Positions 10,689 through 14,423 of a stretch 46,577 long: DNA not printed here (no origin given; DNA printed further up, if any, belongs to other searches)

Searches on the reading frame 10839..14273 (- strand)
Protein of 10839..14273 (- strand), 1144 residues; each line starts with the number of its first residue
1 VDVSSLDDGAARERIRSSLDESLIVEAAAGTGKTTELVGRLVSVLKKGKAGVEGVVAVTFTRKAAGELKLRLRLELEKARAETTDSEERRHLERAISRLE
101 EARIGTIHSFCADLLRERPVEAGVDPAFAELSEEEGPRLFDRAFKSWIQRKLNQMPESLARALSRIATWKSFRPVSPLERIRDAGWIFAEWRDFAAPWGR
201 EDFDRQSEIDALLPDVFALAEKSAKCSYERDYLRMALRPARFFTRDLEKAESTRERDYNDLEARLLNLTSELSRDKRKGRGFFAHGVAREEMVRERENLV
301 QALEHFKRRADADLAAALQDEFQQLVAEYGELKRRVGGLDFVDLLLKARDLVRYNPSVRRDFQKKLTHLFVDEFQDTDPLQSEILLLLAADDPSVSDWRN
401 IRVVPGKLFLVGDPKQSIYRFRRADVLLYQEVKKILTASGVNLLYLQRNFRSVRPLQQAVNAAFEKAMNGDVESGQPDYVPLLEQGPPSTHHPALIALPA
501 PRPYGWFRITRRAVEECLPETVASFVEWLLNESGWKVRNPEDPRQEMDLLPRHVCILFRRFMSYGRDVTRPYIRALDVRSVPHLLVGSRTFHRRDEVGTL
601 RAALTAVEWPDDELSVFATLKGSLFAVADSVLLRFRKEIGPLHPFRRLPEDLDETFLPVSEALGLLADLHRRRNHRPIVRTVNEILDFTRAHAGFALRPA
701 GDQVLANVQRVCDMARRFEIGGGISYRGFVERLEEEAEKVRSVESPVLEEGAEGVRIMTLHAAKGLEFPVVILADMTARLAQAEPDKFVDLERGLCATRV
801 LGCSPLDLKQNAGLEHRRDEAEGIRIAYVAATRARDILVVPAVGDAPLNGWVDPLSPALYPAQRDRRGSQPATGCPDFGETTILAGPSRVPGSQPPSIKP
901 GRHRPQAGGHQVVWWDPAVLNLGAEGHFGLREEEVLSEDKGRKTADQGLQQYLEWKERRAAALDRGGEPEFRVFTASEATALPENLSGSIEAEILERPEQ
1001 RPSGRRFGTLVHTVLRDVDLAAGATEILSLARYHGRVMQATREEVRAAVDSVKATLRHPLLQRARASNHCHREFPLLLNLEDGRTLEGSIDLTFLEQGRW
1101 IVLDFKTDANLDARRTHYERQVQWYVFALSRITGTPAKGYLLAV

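Call 28: search_protein_families(library=pfam, proteins=[window:10839-14273:-], max_evalue=0.0001)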
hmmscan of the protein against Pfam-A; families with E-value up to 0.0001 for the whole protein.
window:10839-14273:- (1144 aa): 5 families
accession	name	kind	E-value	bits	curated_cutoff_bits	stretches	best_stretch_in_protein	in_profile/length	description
PF00580.27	UvrD-helicase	-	1.7e-51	175.9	23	1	13-434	7-268/271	UvrD/REP helicase N-terminal domain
PF13361.12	UvrD_C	-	4.1e-15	56.5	25.6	1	680-840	218-345/350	UvrD-like helicase C-terminal domain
PF13245.12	AAA_19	-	1e-13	52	25.1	1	20-422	11-134/134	AAA domain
PF12705.13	PDDEXK_1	-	5.7e-08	33.4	22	1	999-1133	29-173/247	PD-(D/E)XK nuclease superfamily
PF13538.12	UvrD_C_2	-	7e-07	29.5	27.4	0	755-778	2-25/52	UvrD-like helicase C-terminal domain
